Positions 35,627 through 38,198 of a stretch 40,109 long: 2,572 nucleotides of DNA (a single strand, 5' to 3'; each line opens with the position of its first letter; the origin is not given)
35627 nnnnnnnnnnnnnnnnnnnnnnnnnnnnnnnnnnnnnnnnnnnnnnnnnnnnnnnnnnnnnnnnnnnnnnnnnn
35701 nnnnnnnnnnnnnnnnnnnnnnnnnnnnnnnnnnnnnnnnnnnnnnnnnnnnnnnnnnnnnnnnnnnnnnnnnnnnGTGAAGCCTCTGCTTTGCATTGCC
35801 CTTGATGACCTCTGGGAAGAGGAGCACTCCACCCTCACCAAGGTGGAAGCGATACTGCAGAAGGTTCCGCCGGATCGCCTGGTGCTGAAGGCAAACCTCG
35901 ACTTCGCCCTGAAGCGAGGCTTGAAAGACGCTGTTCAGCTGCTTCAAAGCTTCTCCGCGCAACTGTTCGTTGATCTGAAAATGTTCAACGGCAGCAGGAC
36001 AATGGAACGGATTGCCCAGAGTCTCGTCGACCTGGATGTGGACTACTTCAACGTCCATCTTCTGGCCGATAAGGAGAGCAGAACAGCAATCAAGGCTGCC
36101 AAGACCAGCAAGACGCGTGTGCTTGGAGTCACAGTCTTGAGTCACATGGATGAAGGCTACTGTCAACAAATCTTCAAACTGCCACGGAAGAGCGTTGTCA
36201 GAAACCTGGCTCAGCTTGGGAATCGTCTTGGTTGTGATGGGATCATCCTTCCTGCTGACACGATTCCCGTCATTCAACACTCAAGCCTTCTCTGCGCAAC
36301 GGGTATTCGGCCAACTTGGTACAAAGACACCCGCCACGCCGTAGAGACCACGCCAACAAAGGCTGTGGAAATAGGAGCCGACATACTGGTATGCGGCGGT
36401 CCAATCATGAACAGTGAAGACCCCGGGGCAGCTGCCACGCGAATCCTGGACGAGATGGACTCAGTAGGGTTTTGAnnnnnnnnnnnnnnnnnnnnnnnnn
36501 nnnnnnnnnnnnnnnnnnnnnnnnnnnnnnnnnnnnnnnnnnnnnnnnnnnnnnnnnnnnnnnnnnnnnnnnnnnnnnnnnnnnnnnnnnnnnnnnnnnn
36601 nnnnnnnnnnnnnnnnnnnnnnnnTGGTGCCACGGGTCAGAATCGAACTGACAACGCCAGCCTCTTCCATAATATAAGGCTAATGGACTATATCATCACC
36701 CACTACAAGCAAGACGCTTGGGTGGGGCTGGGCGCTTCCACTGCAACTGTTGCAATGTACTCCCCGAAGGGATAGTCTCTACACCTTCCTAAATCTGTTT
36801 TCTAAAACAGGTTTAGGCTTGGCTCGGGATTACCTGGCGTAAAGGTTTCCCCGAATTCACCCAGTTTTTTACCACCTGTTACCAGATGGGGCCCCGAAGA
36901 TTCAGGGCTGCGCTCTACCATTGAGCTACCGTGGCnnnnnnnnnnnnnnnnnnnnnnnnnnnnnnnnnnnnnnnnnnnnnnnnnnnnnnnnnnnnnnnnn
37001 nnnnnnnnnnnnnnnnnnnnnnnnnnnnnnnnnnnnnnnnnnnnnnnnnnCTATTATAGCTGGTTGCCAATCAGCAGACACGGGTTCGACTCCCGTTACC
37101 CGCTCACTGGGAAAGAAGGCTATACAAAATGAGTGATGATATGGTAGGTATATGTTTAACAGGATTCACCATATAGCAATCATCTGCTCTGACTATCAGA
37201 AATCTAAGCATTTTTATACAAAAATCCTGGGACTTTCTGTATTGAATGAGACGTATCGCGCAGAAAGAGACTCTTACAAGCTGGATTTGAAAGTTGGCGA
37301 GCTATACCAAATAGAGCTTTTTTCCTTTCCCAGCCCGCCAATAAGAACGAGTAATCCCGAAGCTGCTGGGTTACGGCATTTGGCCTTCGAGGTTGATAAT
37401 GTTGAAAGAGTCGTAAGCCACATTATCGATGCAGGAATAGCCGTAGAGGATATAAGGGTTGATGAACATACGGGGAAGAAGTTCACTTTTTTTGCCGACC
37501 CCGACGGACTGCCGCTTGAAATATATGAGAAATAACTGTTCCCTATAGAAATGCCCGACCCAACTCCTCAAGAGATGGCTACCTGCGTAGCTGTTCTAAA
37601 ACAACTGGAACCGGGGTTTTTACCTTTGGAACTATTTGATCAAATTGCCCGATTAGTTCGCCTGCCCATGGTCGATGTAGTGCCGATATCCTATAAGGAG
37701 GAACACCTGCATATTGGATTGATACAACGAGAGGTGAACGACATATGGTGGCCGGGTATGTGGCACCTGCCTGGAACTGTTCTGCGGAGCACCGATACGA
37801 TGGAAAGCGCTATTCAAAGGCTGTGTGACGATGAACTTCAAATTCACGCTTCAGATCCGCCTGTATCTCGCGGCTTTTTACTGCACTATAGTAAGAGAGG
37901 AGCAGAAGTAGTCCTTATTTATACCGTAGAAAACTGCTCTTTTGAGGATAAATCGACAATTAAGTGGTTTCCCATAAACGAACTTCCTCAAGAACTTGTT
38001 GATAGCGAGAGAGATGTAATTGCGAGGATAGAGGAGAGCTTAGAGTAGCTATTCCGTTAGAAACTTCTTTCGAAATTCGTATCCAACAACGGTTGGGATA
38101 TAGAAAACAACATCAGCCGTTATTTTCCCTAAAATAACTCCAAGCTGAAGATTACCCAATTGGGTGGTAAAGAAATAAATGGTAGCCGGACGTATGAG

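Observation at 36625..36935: tRNA-Phe(GAA) split after U33 by an ORF-less IC3-type group I intron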

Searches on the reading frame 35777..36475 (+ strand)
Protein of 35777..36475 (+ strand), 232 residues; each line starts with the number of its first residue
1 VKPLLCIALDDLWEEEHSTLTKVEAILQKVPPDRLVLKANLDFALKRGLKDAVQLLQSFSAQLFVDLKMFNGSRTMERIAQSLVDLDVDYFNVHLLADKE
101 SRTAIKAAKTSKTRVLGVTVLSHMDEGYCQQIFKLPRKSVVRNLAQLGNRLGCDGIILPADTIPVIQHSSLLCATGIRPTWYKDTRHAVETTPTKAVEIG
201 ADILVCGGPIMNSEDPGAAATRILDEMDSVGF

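Call 14: search_protein_families(library=ncbifam, proteins=[window:35777-36475:+])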
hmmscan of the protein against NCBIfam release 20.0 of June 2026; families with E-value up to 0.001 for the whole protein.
window:35777-36475:+ (232 aa): 6 families
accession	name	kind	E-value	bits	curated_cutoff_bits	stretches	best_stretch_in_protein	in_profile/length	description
NF001273.0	PRK00230.1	equivalog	2.4e-31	108.9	193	1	5-229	7-231/233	orotidine-5'-phosphate decarboxylase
TIGR01740.1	pyrF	equivalog_domain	1.2e-24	87.3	92.3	1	19-223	9-215/216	orotidine-5'-phosphate decarboxylase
NF010386.0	PRK13813.1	equivalog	5e-19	68.7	208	1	25-228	21-214/216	orotidine 5'-phosphate decarboxylase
NF005442.0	PRK07028.1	equivalog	2.5e-06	26.4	593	0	191-229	174-212/430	bifunctional hexulose-6-phosphate synthase/ribonuclease regulator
TIGR03128.2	RuMP_HxlA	equivalog_domain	2.3e-05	24.2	200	0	43-110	84-148/205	3-hexulose-6-phosphate synthase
NF009833.0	PRK13307.1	equivalog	9.9e-05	21.4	274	0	194-228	346-380/392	bifunctional 5,6,7,8-tetrahydromethanopterin hydro-lyase/3-hexulose-6-phosphate synthase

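Call 57: search_protein_families(library=pfam, proteins=[window:35777-36475:+], max_evalue=0.001)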
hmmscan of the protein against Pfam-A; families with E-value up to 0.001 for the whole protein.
window:35777-36475:+ (232 aa): 1 family
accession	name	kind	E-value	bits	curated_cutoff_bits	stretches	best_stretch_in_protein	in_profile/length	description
PF00215.30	OMPdecase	-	4.6e-29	102.3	27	1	3-223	1-221/221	Orotidine 5'-phosphate decarboxylase / HUMPS family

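Call 70: find_homologous_proteins(query=window:35777-36475:+, max_evalue=1e-30)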
Query window:35777-36475:+ (232 aa): 16 proteins with E <= 1e-30 among 449 candidates.
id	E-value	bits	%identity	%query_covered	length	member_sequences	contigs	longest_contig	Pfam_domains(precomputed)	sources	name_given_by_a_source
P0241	1.0e-148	511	100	100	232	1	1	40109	PF00215.31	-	-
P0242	8.2e-61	223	50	98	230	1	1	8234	PF00215.31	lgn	-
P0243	3.9e-55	205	45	98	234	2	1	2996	PF00215.31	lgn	-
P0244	4.3e-55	205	49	96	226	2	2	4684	PF00215.31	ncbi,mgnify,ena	ncbi:MAG: orotidine 5'-phosphate decarboxylase / HUMPS family protein [Patescibacteria group bacteri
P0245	2.7e-54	202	48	98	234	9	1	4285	PF00215.31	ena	-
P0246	6.1e-53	198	47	98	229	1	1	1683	PF00215.31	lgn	-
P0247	1.4e-52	196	46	98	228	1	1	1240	PF00215.31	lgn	-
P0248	1.8e-52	196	47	97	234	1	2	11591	PF00215.31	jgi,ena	-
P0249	1.9e-51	193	46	98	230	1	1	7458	PF00215.31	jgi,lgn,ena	-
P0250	3.8e-50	188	45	94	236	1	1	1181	PF00215.31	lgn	-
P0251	9.2e-50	187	43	99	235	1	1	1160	PF00215.31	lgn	-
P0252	2.4e-49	186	45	97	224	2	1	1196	PF00215.31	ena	-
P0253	1.2e-48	184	43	98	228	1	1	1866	PF00215.31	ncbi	-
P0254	7.4e-47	178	44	97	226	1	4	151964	PF00215.31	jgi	-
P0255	1.1e-43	167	40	97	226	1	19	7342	PF00215.31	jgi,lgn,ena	-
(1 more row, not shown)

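Call 71: find_encoding_contigs(protein=P0242, flank=6000, max_places=2)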
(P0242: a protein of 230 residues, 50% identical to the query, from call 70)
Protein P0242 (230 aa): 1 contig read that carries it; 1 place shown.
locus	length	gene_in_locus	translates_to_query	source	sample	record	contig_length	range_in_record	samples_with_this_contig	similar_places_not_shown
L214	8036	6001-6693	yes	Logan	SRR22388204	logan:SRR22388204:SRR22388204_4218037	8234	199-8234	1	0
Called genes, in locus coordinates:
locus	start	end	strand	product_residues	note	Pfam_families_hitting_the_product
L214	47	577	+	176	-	-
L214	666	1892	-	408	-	PF00270:DEAD, PF04851:ResIII (weak), PF00271:Helicase_C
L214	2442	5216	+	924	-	PF00580:UvrD-helicase, PF13245:AAA_19, PF13604:AAA_30 (faint), PF13361:UvrD_C, PF13538:UvrD_C_2, PF12705:PDDEXK_1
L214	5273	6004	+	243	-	-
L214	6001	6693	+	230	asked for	PF00215:OMPdecase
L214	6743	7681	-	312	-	PF18075:FtsX_ECD, PF02687:FtsX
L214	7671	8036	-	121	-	?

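Call 72: find_encoding_contigs(protein=P0254, flank=6000, max_places=2)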
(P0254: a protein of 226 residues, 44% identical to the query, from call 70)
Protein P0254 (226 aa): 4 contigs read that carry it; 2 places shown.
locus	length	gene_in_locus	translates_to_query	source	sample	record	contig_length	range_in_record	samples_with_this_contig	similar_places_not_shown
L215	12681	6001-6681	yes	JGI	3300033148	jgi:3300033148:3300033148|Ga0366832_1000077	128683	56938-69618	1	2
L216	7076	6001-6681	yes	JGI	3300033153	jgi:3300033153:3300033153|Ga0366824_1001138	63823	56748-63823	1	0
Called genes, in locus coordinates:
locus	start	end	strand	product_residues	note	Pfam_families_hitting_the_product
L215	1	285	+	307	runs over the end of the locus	PF01073:3Beta_HSD, PF01370:Epimerase, PF02719:Polysacc_synt_2, PF04321:RmlD_sub_bind, PF13460:NAD_binding_10, PF16363:GDP_Man_Dehyd, PF07993:NAD_binding_4 (weak)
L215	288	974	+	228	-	PF02353:CMAS (weak), PF13489:Methyltransf_23, PF13847:Methyltransf_31, PF08241:Methyltransf_11, PF08242:Methyltransf_12, PF13649:Methyltransf_25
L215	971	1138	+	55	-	-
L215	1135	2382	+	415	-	PF00733:Asn_synthase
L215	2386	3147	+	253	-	PF04909:Amidohydro_2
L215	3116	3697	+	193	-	PF25084:LbH_EIF2B, PF14602:Hexapep_2 (faint), PF00132:Hexapep, PF25087:GMPPB_C (weak), PF00132:Hexapep (weak)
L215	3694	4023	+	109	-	-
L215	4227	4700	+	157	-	-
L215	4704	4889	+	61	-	-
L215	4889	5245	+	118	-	PF00472:RF-1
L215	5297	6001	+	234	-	-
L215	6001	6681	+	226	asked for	PF00215:OMPdecase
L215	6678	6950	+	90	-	-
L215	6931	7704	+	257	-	PF05711:TylF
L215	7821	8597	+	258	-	PF00535:Glycos_transf_2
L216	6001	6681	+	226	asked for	PF00215:OMPdecase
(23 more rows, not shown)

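Call 73: find_encoding_contigs(protein=P0248, flank=6000, max_places=2)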
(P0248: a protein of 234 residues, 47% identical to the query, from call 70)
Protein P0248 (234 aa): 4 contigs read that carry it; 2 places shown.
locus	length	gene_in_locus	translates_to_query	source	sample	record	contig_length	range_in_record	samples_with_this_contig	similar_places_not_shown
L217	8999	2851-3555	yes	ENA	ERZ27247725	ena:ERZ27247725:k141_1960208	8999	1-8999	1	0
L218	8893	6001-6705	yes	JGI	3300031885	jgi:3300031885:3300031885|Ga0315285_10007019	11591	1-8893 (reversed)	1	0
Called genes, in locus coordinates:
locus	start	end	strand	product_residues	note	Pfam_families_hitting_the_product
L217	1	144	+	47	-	?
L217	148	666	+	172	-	-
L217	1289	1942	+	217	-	PF00156:Pribosyltran (weak)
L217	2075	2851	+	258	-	-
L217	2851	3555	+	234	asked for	PF00215:OMPdecase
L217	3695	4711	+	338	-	PF02912:Phe_tRNA-synt_N, PF01409:tRNA-synt_2d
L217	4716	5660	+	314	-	PF01784:DUF34_NIF3 (faint)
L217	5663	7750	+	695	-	PF03483:B3_4, PF03484:B5, PF17759:tRNA_synthFbeta, PF03147:FDX-ACB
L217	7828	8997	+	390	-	?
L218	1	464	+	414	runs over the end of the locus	PF00587:tRNA-synt_2b, PF03129:HGTP_anticodon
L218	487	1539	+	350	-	PF06723:MreB_Mbl, PF00022:Actin (faint), PF00012:HSP70 (weak), PF11104:PilM_2 (faint), PF14450:FtsA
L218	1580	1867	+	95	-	PF02686:GatC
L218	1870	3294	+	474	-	PF01425:Amidase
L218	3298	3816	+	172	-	-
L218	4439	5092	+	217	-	PF00156:Pribosyltran (weak)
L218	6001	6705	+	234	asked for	PF00215:OMPdecase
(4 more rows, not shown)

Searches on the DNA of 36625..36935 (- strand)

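Call 7: search_dna_similar(query=window:36625-36935:-, collection=phages, mode=distant)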
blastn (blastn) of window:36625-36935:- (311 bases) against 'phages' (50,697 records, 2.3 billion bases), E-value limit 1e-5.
Records with a match: 6; places in all: 6; records where one place covers at least 80% of the query: 0.
Best place of each record, by identity: 90-95% 4; 60-80% 2.
By first word of the organism name: Prevotella 4; Pseudoalteromonas 2.
By host as written in the record: Prevotella sp. 4; Pseudoalteromonas sp. YD6 2.
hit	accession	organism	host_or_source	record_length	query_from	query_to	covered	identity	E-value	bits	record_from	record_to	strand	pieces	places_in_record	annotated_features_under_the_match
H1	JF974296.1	Pseudoalteromonas phage pYD6-A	Pseudoalteromonas sp. YD6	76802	50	163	37%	71.9%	1e-6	59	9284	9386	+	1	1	none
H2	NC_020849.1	Pseudoalteromonas phage pYD6-A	Pseudoalteromonas sp. YD6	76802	50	163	37%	71.9%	1e-6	59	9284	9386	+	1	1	none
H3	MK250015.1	Prevotella phage Lak-A1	Prevotella sp.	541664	144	179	12%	94.4%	4e-6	57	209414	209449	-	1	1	record has no annotation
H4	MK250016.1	Prevotella phage Lak-A1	Prevotella sp.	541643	144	179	12%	94.4%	4e-6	57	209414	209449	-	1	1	record has no annotation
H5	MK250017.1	Prevotella phage Lak-A1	Prevotella sp.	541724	144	179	12%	94.4%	4e-6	57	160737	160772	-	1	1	record has no annotation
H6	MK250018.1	Prevotella phage Lak-A1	Prevotella sp.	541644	144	179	12%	94.4%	4e-6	57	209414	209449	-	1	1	record has no annotation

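Call 15: get_annotated_region(hit=H3, flank=600)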
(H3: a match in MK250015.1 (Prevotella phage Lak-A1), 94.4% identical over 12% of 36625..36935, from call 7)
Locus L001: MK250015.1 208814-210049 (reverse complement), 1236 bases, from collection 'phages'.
description: MAG: Prevotella phage Lak-A1, complete genome.
organism: Prevotella phage Lak-A1 (NCBI taxid 2491281)
taxonomy: Viruses; Duplodnaviria; Heunggongvirae; Uroviricota; Caudoviricetes
host: Prevotella sp.; source: human feces; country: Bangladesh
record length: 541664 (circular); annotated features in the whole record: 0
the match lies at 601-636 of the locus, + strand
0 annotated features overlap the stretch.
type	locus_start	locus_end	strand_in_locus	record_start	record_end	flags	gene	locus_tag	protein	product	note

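Call 16: get_annotated_region(hit=H1, flank=600)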
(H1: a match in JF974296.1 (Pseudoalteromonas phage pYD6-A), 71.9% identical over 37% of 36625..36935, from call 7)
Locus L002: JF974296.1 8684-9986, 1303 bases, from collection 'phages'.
description: Pseudoalteromonas phage pYD6-A genomic sequence.
organism: Pseudoalteromonas phage pYD6-A (NCBI taxid 754052)
taxonomy: Viruses; Duplodnaviria; Heunggongvirae; Uroviricota; Caudoviricetes; Schitoviridae; Fuhrmanvirinae; Matsuvirus; Matsuvirus pYD6A
host: Pseudoalteromonas sp. YD6; source: Pacific: South China Sea; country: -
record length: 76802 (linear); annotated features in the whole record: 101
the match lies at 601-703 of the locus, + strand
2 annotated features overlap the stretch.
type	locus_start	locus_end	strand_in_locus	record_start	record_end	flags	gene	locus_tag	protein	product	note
CDS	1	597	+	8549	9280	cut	-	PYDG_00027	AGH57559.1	hypothetical protein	-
CDS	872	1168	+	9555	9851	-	-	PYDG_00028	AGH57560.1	hypothetical protein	-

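Call 17: search_rna_families(sources=[L001, L002], threshold=gathering, show_alignments=2)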
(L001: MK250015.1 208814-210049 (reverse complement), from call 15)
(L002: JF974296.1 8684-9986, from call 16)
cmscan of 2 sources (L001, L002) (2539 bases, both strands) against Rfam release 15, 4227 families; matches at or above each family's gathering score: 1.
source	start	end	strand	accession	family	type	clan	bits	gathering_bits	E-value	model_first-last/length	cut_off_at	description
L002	573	820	+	RF00028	Intron_gpI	Intron;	-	74.1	50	2.5e-18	1-253/253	no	Group I catalytic intron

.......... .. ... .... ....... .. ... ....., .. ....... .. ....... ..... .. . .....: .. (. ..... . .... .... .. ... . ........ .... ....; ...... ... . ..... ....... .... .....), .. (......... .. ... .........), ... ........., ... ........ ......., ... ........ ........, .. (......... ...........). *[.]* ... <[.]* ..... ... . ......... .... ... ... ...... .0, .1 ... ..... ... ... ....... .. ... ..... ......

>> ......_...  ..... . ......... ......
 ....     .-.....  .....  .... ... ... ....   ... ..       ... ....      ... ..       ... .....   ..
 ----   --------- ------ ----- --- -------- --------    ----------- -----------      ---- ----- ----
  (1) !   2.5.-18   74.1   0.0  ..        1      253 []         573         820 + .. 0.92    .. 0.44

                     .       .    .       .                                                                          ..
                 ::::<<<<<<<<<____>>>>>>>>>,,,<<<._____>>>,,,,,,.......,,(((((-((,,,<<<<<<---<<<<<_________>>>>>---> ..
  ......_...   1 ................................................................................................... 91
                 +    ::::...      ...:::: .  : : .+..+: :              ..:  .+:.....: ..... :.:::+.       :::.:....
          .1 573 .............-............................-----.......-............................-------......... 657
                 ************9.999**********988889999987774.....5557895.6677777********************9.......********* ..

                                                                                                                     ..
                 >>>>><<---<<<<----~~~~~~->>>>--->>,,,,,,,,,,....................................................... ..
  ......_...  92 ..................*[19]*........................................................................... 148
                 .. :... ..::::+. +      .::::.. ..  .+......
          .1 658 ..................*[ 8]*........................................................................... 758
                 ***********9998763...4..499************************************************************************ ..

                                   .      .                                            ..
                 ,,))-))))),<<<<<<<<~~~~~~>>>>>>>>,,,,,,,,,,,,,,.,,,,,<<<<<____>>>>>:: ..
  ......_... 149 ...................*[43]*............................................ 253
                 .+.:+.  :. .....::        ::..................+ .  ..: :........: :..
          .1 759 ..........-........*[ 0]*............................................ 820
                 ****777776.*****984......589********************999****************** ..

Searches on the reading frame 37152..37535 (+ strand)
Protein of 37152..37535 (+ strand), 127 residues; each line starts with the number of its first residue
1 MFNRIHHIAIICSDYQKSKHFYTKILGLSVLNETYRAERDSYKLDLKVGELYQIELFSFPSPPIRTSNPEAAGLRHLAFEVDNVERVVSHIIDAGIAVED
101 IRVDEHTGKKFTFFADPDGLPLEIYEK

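Call 57: search_protein_families(library=pfam, proteins=[window:37152-37535:+], max_evalue=0.001)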
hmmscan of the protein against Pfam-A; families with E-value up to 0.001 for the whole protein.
window:37152-37535:+ (127 aa): 4 families
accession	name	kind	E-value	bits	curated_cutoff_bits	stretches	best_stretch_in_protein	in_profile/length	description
PF00903.31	Glyoxalase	-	3.3e-22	79.6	20.6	1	4-124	1-121/121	Glyoxalase/Bleomycin resistance protein/Dioxygenase superfamily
PF13669.12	Glyoxalase_4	-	3.3e-11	43.9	27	1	6-113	1-109/109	Glyoxalase/Bleomycin resistance protein/Dioxygenase superfamily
PF18029.7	Glyoxalase_6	-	5.2e-06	27.5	23.6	1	8-123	2-104/106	Glyoxalase-like domain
PF12681.13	Glyoxalase_2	-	2.8e-05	24.5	30.1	1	8-126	4-115/118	Glyoxalase-like domain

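Call 67: find_homologous_proteins(query=window:37152-37535:+, max_evalue=1e-20)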
Query window:37152-37535:+ (127 aa): 8000 proteins with E <= 1e-20 among 8000 candidates; the best 120 are listed.
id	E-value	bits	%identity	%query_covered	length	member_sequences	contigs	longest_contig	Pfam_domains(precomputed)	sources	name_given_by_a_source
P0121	5.5e-79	280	100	100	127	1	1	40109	PF13669.13,PF00903.32,PF18029.8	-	-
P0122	3.7e-60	219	76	99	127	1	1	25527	PF13468.13,PF13669.13,PF12681.14,PF00903.32,PF18029.8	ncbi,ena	-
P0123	1.9e-59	217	73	99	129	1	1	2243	PF22677.3,PF13669.13,PF12681.14,PF00903.32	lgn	-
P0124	9.0e-59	215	72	99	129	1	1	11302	PF22677.3,PF13669.13,PF12681.14,PF00903.32,PF18029.8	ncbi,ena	-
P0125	4.5e-58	213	73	99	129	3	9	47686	PF13669.13,PF12681.14,PF00903.32,PF18029.8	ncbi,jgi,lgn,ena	jgi:glyoxylase I family protein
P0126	6.7e-58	212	73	100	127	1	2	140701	PF13669.13,PF12681.14,PF00903.32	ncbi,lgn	ncbi:MAG: VOC family protein [Thermoflexibacter sp.]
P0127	7.2e-58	212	73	99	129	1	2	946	PF13669.13,PF12681.14,PF00903.32,PF18029.8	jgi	jgi:glyoxylase I family protein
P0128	8.1e-58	212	73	99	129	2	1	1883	PF22677.3,PF13468.13,PF13669.13,PF12681.14,PF00903.32,PF18029.8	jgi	jgi:glyoxylase I family protein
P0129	8.4e-58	212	73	99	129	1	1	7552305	PF13669.13,PF12681.14,PF00903.32,PF18029.8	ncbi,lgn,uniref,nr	ncbi:VOC family protein [Mucilaginibacter sabulilitoris]|uniref:VOC family protein n=1 Tax=Mucilagin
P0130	9.9e-58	211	73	99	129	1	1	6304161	PF13669.13,PF12681.14,PF00903.32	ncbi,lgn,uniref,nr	ncbi:VOC family protein [Mucilaginibacter sp. SP1R1]|uniref:SMU1112c/YaeR family gloxylase I-like me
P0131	1.3e-57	211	72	99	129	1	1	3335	PF13669.13,PF12681.14,PF00903.32,PF18029.8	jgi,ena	jgi:glyoxylase I family protein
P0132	1.6e-57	211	72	98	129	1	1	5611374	PF22677.3,PF13669.13,PF00903.32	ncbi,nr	ncbi:hypothetical protein A0256_18375 [Mucilaginibacter sp. PAMC 26640]|nr:hypothetical protein A025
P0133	1.7e-57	211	72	99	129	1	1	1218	PF22677.3,PF13468.13,PF13669.13,PF00903.32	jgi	jgi:glyoxylase I family protein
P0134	1.7e-57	211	74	99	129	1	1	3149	PF13669.13,PF12681.14,PF00903.32,PF18029.8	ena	-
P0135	2.3e-57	210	71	99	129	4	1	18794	PF22677.3,PF13669.13,PF12681.14,PF00903.32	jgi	jgi:glyoxylase I family protein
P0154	7.6e-57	209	73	99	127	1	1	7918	PF13468.13,PF13669.13,PF12681.14,PF00903.32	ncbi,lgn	ncbi:MAG: VOC family protein [Candidatus Andersenbacteria bacterium]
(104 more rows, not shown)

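Call 68: find_encoding_contigs(protein=P0122, flank=5000, max_places=3)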
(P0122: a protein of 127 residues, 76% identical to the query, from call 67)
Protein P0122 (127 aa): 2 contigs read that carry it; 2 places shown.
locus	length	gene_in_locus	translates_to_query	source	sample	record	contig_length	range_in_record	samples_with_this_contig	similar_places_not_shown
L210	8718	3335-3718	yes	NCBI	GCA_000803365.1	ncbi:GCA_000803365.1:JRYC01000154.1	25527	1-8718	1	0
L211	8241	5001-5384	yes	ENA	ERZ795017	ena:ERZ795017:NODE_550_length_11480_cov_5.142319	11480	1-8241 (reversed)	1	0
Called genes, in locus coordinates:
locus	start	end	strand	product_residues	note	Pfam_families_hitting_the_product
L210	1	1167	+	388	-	?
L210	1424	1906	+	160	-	PF01476:LysM, PF23457:LysM2_NFP (faint), PF23472:LysM2_CERK1_LYK3_4_5 (faint), PF01476:LysM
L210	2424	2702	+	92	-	PF02311:AraC_binding (faint), PF07883:Cupin_2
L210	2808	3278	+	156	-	PF03073:TspO_MBR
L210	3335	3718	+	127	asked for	PF00903:Glyoxalase, PF12681:Glyoxalase_2 (weak), PF13468:Glyoxalase_3 (weak), PF13669:Glyoxalase_4, PF18029:Glyoxalase_6 (weak)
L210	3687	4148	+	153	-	PF00293:NUDIX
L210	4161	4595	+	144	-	-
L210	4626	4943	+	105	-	-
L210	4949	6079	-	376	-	-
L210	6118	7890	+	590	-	PF14716:HHH_8, PF14791:DNA_pol_B_thumb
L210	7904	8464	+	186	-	PF04011:LemA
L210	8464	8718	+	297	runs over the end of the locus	PF01435:Peptidase_M48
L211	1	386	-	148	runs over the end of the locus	-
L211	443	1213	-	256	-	PF09992:NAGPA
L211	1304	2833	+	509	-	PF01546:Peptidase_M20, PF07687:M20_dimer (weak)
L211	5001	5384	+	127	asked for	PF00903:Glyoxalase, PF12681:Glyoxalase_2 (weak), PF13468:Glyoxalase_3 (weak), PF13669:Glyoxalase_4, PF18029:Glyoxalase_6 (weak)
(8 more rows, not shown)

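Call 69: find_encoding_contigs(protein=P0154, flank=5000, max_places=3)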
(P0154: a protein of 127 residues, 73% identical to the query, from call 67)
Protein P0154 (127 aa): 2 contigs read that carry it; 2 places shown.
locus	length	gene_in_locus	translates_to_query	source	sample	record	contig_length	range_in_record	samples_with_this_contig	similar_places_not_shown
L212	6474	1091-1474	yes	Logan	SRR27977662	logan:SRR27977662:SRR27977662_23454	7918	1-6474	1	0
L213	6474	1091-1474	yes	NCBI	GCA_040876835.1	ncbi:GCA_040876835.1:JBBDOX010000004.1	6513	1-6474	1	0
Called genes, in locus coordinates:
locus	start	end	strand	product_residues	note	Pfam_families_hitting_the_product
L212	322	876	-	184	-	PF00293:NUDIX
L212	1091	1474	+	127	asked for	PF00903:Glyoxalase, PF12681:Glyoxalase_2 (weak), PF13468:Glyoxalase_3, PF13669:Glyoxalase_4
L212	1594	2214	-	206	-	-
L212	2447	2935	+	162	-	-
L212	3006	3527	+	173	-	-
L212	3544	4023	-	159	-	PF00293:NUDIX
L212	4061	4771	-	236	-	PF08713:DNA_alkylation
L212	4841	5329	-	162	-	-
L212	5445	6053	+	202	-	PF13023:HD_3, PF12917:YfbR-like (weak), PF01966:HD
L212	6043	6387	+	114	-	PF01329:Pterin_4a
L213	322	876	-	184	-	PF00293:NUDIX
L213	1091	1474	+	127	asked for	PF00903:Glyoxalase, PF12681:Glyoxalase_2 (weak), PF13468:Glyoxalase_3, PF13669:Glyoxalase_4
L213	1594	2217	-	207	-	-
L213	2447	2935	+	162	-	-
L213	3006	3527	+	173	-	-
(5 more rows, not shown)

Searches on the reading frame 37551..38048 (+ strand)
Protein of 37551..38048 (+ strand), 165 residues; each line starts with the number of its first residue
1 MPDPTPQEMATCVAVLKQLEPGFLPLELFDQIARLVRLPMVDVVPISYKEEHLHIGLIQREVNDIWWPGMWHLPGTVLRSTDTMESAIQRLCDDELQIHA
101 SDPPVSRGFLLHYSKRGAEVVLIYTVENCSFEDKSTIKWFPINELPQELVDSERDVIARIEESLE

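Call 57: search_protein_families(library=pfam, proteins=[window:37551-38048:+], max_evalue=0.001)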
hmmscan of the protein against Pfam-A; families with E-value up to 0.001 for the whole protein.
window:37551-38048:+ (165 aa): 2 families
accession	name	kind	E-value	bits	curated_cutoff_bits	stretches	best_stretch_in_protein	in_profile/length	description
PF00293.34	NUDIX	-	2.8e-05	24.6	21.1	1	42-159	7-133/134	NUDIX domain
PF14815.12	NUDIX_4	-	0.00035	20.8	35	1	55-147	12-100/113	NUDIX domain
